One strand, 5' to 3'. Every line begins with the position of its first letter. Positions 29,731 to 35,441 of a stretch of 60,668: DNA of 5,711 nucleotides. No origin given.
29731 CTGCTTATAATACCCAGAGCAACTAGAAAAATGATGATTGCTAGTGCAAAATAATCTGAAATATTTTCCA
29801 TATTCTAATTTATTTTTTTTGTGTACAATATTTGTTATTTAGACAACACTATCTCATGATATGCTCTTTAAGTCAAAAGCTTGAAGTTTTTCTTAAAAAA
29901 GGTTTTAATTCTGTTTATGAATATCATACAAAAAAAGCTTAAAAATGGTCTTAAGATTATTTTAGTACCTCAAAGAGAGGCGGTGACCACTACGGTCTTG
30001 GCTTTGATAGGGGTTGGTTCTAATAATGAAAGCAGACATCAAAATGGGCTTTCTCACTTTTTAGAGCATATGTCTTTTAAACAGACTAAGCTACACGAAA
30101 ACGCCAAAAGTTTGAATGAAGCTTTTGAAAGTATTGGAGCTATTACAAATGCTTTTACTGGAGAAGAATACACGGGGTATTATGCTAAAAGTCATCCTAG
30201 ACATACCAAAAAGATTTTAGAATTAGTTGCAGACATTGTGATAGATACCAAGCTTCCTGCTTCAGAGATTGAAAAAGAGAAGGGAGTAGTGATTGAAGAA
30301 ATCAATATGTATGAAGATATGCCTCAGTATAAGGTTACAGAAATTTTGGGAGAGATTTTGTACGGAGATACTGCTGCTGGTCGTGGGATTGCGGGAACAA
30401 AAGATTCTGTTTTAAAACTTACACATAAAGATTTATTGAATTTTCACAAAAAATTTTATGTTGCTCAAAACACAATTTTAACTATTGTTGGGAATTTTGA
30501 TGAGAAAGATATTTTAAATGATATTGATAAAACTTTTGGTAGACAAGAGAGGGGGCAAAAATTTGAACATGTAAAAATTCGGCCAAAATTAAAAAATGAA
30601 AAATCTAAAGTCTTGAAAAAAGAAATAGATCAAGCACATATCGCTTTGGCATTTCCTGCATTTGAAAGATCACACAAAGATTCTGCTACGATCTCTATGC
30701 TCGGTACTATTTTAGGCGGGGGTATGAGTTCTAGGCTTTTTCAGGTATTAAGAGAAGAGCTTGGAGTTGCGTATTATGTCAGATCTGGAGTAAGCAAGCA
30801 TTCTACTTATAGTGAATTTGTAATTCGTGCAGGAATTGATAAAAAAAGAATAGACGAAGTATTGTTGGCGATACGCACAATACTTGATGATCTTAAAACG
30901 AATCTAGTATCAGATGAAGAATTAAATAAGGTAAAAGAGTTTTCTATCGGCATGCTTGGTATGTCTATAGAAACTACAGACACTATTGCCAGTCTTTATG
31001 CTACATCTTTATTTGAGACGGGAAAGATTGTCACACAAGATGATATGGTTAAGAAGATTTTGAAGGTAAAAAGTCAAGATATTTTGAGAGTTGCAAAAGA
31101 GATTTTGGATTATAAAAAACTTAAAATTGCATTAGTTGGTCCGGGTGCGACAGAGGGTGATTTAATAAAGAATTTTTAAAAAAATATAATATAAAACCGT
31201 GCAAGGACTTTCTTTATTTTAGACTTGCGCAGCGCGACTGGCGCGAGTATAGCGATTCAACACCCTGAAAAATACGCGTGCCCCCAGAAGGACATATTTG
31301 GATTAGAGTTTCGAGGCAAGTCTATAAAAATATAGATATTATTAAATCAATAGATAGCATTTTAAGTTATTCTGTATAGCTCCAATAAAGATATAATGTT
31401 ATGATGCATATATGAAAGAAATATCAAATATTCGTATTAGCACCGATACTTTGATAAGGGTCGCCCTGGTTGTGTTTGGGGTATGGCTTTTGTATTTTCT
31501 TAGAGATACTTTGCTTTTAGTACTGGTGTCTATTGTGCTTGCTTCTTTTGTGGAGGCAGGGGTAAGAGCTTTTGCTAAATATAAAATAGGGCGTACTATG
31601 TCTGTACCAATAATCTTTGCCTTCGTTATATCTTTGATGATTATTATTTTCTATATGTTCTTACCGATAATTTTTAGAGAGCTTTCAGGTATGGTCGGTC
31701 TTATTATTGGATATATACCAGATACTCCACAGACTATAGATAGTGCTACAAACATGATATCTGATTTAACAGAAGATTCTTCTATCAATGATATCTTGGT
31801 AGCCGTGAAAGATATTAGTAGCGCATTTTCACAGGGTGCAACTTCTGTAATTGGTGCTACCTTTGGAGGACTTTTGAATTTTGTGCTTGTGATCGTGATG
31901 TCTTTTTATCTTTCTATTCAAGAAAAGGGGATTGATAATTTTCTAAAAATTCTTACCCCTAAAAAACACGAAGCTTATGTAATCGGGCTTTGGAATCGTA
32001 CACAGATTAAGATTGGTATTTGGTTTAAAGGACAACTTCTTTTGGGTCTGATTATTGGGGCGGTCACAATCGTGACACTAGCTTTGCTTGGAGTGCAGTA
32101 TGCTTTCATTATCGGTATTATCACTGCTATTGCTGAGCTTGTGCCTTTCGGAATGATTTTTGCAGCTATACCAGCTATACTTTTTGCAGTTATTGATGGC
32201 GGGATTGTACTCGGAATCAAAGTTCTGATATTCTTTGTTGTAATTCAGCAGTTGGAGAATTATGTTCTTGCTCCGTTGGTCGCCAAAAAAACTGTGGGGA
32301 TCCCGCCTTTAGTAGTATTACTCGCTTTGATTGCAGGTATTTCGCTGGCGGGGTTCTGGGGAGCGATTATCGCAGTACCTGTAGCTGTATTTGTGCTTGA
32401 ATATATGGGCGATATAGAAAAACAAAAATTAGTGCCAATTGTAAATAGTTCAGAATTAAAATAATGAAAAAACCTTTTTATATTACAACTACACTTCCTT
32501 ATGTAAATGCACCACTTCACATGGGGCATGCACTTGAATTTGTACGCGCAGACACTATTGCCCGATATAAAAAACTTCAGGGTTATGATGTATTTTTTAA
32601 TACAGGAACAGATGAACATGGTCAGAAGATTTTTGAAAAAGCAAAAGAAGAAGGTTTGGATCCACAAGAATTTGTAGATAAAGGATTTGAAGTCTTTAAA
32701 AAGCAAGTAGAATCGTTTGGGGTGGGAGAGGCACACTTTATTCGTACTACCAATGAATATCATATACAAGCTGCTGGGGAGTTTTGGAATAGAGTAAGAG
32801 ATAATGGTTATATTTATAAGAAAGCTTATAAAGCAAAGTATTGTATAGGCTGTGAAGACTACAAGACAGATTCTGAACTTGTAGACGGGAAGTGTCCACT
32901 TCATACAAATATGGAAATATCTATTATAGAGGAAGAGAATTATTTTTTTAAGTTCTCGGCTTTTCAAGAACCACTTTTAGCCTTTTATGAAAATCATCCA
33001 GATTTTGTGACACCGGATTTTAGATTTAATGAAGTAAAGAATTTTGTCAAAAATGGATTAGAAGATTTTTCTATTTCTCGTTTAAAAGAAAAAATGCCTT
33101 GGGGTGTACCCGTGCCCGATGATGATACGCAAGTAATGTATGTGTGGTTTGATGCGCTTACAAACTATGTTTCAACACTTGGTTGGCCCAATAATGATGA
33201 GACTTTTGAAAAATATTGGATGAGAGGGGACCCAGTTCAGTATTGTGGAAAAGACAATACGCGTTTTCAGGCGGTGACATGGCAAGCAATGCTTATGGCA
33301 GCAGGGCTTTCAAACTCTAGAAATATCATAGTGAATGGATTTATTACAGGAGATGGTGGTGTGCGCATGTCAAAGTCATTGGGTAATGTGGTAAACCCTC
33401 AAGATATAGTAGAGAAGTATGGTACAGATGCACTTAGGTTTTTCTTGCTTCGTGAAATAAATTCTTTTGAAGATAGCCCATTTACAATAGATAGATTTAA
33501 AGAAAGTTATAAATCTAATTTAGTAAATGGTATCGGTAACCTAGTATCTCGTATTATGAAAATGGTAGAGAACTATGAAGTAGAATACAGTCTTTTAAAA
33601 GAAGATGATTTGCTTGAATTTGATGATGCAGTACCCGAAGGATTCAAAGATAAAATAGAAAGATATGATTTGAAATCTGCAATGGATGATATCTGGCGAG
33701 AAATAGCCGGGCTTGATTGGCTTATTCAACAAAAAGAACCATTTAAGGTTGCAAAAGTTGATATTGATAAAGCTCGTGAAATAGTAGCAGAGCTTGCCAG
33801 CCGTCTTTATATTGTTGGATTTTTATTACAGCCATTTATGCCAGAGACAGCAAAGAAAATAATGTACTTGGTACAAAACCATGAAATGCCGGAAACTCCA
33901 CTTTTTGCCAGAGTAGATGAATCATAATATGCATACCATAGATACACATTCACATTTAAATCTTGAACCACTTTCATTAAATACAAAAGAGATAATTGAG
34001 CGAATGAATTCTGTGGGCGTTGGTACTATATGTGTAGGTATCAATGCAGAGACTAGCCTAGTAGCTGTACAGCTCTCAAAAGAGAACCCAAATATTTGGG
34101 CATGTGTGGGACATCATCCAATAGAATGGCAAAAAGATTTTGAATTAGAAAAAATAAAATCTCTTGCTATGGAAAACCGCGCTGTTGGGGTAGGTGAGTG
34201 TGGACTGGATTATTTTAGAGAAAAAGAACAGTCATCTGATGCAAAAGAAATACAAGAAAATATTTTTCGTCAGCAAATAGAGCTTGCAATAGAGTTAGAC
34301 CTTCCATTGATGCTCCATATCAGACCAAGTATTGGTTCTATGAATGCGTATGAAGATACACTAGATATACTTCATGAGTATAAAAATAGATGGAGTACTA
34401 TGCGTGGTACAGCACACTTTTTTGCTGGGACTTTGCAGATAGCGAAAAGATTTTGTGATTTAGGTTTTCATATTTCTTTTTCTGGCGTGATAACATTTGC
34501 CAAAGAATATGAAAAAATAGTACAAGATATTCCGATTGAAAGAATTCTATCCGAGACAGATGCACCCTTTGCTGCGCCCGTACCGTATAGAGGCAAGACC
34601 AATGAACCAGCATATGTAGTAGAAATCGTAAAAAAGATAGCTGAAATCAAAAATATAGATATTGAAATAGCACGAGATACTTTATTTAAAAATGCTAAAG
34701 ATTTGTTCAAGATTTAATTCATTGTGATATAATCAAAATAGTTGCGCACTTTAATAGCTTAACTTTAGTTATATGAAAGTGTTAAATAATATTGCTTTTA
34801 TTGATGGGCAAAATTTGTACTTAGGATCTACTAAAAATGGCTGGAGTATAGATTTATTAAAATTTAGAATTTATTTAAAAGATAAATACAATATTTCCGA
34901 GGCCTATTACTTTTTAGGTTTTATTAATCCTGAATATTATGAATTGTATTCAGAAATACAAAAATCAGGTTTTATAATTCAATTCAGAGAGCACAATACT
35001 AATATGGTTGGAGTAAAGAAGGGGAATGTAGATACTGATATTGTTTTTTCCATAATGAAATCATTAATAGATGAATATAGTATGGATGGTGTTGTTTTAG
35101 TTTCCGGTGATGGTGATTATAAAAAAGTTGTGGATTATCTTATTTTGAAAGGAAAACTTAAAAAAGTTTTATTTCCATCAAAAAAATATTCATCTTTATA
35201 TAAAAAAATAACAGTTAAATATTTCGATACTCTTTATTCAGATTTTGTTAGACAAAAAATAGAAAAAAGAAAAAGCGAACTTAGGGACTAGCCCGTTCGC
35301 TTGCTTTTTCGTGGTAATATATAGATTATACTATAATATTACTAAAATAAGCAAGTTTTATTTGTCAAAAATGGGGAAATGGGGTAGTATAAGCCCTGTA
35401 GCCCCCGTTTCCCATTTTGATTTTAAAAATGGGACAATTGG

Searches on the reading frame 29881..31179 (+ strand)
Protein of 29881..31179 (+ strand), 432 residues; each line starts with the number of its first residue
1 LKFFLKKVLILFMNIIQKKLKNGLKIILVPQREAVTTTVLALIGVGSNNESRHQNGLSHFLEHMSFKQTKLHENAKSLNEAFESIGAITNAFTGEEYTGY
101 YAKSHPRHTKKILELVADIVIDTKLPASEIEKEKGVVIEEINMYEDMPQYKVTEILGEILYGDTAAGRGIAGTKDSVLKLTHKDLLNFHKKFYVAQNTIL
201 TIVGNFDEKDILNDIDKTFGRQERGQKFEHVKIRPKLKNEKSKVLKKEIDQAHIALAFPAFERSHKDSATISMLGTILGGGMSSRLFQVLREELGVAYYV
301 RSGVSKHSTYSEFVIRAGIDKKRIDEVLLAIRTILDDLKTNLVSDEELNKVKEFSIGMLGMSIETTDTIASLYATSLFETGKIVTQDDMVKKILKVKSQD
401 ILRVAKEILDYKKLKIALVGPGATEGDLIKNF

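Call 83: search_protein_families(library=pfam, proteins=[window:29881-31179:+], max_evalue=0.00001)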
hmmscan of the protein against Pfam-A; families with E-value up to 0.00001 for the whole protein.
window:29881-31179:+ (432 aa): 2 families
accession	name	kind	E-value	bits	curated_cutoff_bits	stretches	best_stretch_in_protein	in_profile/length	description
PF05193.26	Peptidase_M16_C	-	4.1e-40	138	23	1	179-353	1-179/181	Peptidase M16 inactive domain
PF00675.25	Peptidase_M16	-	2.2e-32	112.4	22.3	1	32-173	8-148/149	Insulinase (Peptidase family M16)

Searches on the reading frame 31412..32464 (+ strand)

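Call 83: search_protein_families(library=pfam, proteins=[window:31412-32464:+], max_evalue=0.00001)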
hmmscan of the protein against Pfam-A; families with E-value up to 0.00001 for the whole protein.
window:31412-32464:+ (350 aa): 1 family
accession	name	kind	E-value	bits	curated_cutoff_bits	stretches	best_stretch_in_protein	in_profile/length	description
PF01594.21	AI-2E_transport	-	1.2e-51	176.2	34.3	1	15-333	3-324/327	AI-2E family transporter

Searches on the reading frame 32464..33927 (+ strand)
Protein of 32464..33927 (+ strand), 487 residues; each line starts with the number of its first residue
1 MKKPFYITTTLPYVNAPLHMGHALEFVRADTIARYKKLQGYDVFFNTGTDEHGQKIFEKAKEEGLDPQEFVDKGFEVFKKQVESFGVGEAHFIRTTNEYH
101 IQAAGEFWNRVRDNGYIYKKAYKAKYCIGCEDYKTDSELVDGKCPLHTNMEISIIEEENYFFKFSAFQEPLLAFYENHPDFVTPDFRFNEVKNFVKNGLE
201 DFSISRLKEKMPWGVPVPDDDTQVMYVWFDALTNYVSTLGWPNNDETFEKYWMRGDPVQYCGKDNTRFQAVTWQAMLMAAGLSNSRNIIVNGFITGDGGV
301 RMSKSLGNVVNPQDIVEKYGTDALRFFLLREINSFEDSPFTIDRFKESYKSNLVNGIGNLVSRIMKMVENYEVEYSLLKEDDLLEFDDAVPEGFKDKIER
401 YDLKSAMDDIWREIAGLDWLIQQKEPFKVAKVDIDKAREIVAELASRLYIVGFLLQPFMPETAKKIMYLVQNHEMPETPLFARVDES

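Call 83: search_protein_families(library=pfam, proteins=[window:32464-33927:+], max_evalue=0.00001)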
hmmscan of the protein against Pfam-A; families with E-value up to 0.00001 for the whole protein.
window:32464-33927:+ (487 aa): 3 families
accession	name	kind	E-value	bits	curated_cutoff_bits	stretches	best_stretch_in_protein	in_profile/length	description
PF09334.17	tRNA-synt_1g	-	1.1e-97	327.8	20.1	2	156-365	180-391/391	tRNA synthetases class I (M)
PF00133.28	tRNA-synt_1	-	5.2e-37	128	22.7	2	221-329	295-403/414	tRNA synthetases class I (I, L, M and V)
PF01406.26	tRNA-synt_1e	-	6.8e-17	62.2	27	1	14-122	19-126/301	tRNA synthetases class I (C) catalytic domain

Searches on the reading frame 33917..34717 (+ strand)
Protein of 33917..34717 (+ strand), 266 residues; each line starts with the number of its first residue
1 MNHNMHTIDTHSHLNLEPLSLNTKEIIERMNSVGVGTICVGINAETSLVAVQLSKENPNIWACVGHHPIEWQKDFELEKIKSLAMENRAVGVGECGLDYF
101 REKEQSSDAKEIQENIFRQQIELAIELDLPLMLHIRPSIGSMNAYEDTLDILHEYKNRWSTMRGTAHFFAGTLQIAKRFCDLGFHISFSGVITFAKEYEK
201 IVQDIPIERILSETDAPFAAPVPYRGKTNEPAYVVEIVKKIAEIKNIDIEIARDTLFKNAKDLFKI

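Call 58: search_protein_families(library=pfam, proteins=[window:33917-34717:+], max_evalue=0.01)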
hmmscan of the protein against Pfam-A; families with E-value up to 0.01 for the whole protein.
window:33917-34717:+ (266 aa): 1 family
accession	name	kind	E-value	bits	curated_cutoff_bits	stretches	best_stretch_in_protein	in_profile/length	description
PF01026.27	TatD_DNase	-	4.5e-70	236.4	27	1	8-265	1-253/253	TatD related DNase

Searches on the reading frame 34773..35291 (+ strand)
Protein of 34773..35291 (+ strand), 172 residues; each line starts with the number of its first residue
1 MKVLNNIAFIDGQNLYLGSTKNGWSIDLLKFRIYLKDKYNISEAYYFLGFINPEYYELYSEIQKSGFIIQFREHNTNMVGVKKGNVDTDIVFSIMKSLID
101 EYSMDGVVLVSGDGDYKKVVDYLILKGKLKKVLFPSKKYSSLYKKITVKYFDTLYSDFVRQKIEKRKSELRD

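Call 58: search_protein_families(library=pfam, proteins=[window:34773-35291:+], max_evalue=0.01)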
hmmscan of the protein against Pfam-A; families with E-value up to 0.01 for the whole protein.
window:34773-35291:+ (172 aa): 1 family
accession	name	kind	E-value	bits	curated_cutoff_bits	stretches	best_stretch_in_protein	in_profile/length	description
PF01936.24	NYN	-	3e-15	57.4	24.2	1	9-135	5-126/145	NYN domain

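Call 68: search_protein_families(library=padloc, proteins=[window:34773-35291:+], max_evalue=0.01)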
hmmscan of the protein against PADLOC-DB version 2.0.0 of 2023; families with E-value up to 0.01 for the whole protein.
window:34773-35291:+ (172 aa): 1 family
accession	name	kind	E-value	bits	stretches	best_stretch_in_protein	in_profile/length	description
PDLC04163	HEC-09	-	0.00075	17.2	0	85-151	105-172/203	-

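Call 69: search_protein_families(library=ncbifam, proteins=[window:34773-35291:+], max_evalue=0.01)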
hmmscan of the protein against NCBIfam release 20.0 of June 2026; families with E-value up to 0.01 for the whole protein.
window:34773-35291:+ (172 aa): 0 families
